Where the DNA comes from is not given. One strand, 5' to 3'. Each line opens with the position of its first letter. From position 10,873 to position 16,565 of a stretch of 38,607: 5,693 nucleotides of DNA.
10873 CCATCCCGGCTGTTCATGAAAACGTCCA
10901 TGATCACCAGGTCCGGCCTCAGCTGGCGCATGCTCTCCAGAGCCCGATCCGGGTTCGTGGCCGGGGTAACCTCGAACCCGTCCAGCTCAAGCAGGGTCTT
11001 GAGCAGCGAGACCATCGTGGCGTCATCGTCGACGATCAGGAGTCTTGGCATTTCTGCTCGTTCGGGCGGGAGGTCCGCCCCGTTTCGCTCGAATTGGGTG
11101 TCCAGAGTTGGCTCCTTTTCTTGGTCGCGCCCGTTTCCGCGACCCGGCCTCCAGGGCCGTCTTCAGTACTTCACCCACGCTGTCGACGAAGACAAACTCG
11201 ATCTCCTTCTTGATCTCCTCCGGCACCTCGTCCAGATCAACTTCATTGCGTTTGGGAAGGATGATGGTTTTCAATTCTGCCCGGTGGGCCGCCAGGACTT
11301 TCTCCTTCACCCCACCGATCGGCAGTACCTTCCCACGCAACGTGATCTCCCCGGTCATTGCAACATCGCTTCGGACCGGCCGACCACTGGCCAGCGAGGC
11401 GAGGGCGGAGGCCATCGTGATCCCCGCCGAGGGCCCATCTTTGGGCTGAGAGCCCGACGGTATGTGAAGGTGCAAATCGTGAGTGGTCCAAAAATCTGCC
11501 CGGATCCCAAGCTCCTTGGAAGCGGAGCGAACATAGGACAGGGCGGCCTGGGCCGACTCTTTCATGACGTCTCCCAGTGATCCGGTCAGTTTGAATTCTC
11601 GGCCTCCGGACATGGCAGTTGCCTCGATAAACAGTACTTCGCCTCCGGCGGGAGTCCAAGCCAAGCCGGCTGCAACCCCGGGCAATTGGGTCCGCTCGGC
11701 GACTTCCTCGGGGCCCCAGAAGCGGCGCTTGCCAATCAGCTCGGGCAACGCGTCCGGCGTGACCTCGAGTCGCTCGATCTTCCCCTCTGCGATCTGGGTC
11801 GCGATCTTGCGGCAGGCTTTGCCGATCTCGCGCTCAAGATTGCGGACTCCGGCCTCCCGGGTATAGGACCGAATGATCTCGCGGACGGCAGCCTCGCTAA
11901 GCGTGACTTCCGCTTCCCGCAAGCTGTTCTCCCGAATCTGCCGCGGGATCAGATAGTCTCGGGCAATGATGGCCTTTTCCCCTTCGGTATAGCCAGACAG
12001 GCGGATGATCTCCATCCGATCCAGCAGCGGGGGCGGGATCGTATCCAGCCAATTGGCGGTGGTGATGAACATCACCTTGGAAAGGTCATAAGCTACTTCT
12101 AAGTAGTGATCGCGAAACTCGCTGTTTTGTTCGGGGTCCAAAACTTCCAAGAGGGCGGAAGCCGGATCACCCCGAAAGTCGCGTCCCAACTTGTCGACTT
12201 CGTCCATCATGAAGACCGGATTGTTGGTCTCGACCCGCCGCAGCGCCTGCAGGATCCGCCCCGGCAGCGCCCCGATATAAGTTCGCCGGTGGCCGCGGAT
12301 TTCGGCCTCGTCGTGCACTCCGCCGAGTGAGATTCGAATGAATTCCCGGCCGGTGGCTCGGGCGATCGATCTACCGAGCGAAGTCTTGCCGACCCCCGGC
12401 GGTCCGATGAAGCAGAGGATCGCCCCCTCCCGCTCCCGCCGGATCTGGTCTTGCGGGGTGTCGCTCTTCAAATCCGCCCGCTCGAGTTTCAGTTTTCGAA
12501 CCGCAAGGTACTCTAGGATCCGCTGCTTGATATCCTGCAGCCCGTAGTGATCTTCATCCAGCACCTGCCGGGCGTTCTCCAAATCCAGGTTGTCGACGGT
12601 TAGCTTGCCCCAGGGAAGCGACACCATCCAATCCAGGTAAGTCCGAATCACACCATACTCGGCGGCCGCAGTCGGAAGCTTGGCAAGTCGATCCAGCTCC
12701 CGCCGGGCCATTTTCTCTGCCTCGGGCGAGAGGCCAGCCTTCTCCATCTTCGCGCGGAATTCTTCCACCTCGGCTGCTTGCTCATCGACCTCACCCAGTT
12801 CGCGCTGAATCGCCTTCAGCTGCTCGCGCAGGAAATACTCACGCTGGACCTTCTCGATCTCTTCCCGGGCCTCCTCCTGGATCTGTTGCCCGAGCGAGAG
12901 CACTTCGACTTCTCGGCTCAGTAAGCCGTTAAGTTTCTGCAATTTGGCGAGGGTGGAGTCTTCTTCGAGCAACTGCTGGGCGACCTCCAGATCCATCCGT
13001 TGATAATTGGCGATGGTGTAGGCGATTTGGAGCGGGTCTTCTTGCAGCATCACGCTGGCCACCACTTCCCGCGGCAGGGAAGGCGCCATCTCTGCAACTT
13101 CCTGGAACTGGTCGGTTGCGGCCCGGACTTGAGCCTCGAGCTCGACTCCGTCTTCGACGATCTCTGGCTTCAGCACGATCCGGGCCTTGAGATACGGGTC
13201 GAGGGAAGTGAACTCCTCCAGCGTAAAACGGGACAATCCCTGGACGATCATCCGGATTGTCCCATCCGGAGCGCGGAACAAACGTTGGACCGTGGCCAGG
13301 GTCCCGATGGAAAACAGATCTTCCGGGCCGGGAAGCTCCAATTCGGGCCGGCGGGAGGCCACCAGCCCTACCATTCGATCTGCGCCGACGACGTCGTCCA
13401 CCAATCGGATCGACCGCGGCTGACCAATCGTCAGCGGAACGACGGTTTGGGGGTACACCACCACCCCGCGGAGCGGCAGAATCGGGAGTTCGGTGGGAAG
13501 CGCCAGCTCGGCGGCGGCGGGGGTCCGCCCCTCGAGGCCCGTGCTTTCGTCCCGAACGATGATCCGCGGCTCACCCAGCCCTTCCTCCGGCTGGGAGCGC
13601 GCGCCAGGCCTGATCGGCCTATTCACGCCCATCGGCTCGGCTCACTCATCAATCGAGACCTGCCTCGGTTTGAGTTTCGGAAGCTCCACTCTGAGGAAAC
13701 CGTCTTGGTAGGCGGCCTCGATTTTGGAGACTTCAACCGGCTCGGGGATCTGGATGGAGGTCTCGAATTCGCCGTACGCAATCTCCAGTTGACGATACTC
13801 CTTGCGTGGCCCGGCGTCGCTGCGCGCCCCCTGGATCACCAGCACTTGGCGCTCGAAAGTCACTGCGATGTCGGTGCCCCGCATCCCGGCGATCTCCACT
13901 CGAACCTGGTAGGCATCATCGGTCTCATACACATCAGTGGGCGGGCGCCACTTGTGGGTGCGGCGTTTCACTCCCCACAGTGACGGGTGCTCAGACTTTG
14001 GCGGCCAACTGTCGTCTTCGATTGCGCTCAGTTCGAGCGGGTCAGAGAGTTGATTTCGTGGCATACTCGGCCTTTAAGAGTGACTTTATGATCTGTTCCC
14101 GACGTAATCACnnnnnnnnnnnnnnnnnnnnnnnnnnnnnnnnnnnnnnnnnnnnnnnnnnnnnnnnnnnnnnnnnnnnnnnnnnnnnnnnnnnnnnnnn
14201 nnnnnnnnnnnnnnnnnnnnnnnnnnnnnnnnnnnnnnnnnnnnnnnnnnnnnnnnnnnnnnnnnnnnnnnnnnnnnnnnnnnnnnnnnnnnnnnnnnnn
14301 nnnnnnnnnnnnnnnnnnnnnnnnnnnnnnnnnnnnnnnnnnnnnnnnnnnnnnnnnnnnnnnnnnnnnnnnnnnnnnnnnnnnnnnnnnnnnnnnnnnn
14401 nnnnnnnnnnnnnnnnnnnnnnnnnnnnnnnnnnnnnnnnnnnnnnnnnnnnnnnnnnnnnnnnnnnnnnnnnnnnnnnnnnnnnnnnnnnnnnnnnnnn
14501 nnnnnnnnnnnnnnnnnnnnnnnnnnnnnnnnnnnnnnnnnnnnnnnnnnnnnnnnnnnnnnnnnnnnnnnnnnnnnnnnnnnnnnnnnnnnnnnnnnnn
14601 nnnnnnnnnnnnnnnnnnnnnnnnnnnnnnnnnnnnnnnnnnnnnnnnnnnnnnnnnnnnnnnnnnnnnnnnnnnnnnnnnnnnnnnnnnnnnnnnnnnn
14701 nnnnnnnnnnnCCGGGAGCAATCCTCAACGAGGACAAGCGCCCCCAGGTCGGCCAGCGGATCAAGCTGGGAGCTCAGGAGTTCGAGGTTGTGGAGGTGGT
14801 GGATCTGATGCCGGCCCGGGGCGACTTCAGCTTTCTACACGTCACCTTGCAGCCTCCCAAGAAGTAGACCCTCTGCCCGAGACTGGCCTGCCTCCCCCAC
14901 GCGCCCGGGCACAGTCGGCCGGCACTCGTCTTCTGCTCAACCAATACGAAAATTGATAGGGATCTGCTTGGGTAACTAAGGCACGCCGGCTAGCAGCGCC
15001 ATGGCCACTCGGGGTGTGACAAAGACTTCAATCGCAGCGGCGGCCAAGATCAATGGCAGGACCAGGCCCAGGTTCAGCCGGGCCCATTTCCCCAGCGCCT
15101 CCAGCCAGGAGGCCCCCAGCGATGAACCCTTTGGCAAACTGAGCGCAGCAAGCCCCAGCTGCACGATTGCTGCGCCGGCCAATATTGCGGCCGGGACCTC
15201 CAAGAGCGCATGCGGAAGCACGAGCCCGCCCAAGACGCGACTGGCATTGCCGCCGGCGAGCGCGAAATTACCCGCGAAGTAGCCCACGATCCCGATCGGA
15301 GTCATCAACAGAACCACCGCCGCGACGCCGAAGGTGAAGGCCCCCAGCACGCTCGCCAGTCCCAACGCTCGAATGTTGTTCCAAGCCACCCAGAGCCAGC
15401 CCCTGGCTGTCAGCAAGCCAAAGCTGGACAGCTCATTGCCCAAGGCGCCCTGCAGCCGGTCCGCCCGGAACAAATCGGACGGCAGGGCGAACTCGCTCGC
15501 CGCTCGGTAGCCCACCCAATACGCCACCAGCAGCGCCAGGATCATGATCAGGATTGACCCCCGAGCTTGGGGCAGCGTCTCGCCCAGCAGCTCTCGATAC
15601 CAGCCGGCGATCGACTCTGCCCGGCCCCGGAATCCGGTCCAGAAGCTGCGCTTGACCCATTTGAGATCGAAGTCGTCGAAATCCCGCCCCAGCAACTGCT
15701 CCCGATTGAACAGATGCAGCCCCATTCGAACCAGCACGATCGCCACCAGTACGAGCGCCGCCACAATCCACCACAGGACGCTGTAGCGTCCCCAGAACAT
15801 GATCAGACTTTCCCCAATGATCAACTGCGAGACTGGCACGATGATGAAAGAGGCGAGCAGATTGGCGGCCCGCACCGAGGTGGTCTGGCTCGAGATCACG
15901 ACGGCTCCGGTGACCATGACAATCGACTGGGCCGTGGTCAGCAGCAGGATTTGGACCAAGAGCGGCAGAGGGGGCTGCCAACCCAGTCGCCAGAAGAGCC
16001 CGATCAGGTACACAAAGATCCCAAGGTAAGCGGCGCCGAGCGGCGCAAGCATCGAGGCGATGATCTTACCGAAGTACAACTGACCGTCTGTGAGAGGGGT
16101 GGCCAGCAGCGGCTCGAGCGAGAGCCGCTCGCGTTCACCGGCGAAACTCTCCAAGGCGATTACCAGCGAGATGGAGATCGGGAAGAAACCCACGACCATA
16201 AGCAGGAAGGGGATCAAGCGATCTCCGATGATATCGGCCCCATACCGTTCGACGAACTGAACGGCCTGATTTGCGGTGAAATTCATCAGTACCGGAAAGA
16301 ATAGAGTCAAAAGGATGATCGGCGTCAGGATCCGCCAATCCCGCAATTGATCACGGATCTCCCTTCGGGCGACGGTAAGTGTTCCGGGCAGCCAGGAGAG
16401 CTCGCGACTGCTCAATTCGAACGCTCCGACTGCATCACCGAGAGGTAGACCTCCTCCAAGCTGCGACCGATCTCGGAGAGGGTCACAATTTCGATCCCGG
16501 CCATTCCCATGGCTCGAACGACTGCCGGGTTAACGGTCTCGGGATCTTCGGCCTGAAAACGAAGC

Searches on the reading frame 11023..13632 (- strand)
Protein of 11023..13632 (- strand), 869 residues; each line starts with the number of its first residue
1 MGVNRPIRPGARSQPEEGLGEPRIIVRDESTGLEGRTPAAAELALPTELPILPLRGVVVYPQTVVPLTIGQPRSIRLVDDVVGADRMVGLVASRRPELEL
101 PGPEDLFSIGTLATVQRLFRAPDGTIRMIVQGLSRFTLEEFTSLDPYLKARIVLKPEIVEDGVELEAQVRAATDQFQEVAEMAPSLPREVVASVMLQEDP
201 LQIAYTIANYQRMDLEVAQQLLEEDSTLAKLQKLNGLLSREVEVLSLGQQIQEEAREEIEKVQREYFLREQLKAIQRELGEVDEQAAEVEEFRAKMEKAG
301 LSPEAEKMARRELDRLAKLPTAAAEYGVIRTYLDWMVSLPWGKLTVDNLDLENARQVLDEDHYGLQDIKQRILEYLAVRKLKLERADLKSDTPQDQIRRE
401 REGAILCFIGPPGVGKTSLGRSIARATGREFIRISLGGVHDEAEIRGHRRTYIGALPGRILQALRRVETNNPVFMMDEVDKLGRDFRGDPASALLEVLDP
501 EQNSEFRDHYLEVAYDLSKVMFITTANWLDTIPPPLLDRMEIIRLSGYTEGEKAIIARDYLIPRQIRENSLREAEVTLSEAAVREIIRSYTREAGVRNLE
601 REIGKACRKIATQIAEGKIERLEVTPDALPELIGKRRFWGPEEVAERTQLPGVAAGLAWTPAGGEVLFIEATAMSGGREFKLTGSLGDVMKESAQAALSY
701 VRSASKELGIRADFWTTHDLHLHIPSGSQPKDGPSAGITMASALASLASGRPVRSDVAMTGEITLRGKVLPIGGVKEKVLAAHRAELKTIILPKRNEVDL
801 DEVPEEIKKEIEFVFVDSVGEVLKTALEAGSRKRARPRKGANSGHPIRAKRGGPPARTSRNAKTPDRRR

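Call 36: search_protein_families(library=pfam, proteins=[window:11023-13632:-], max_evalue=0.0001)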
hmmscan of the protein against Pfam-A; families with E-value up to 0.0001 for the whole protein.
window:11023-13632:- (869 aa): 6 families
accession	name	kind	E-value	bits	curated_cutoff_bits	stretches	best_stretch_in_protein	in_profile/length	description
PF05362.19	Lon_C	-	6.3e-85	284.3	21.1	1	624-828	2-204/205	Lon protease (S16) C-terminal proteolytic domain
PF02190.22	LON_substr_bdg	-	1.5e-40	139.7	28.7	1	48-240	1-200/200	ATP-dependent protease La (LON) substrate-binding domain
PF00004.35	AAA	-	2.6e-25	89.8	21.2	1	406-545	1-128/131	ATPase family associated with various cellular activities (AAA)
PF22667.2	Lon_lid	-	1.7e-21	76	27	1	568-618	2-52/57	Lon protease AAA+ ATPase lid domain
PF13541.12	ChlI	-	4.7e-08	33.4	27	1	669-796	1-121/121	Subunit ChlI of Mg-chelatase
PF07728.20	AAA_5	-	2e-07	31.5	22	1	406-540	2-139/139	AAA domain (dynein-related subfamily)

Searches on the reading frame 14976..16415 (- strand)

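Call 37: search_protein_families(library=pfam, proteins=[window:14976-16415:-], max_evalue=0.0001)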
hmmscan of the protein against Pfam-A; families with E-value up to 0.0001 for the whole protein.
window:14976-16415:- (479 aa): 4 families
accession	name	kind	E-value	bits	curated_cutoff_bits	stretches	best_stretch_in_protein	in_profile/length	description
PF01944.22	SpoIIM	-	1.4e-14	54.8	26.9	1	288-468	2-163/163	Stage II sporulation protein M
PF12679.13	ABC2_membrane_2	-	4.1e-12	46.4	27.2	1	13-190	1-190/283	ABC-2 family transporter protein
PF01061.29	ABC2_membrane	-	1.4e-07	31.7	26.9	1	14-195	5-173/211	ABC-2 type transporter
PF12730.13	ABC2_membrane_4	-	4.8e-05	23.8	27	1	33-193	14-177/179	ABC-2 family transporter protein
